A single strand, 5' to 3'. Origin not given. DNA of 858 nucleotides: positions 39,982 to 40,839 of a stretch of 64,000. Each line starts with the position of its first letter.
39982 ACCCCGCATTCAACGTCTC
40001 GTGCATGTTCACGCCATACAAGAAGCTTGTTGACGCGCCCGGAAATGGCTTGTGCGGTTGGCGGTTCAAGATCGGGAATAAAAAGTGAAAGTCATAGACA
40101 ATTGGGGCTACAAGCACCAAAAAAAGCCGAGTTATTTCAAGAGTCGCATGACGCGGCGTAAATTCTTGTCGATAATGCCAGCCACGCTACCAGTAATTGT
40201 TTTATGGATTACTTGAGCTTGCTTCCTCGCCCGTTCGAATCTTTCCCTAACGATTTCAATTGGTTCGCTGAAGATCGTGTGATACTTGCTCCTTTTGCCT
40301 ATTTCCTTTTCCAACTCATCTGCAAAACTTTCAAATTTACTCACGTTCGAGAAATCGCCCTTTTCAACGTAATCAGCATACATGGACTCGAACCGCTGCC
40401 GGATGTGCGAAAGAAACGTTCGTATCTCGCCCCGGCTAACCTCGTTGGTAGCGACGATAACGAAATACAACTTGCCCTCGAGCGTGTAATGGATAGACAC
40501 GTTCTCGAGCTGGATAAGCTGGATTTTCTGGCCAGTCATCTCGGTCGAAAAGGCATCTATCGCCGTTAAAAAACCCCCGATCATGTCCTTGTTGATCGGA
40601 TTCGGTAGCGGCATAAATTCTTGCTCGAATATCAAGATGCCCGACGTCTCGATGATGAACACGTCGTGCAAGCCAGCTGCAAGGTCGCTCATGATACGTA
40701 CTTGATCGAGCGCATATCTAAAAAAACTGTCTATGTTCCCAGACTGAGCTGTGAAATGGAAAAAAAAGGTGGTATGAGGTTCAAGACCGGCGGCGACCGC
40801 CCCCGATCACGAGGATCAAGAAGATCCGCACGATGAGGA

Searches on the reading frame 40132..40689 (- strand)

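Call 90: search_protein_families(library=pfam, proteins=[window:40132-40689:-], max_evalue=0.5)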
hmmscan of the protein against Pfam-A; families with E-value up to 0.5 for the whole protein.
window:40132-40689:- (185 aa): 5 families
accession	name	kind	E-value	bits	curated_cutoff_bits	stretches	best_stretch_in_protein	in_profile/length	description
PF13774.12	Longin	-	1.3e-05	25.4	26.2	1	59-106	18-65/84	Regulated-SNARE-like domain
PF01217.26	Clat_adaptor_s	-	0.0013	19.1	22.5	1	8-105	3-93/142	Clathrin adaptor complex small chain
PF19036.6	Fuz_longin_1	-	0.055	14.1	26.1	1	38-104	30-94/125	First Longin domain of FUZ, MON1 and HPS1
PF04099.18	Sybindin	-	0.1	13.1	25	1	8-114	2-118/140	Sybindin-like family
PF19173.5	DUF5855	-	0.11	12.9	28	1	123-169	101-145/182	Family of unknown function (DUF5855)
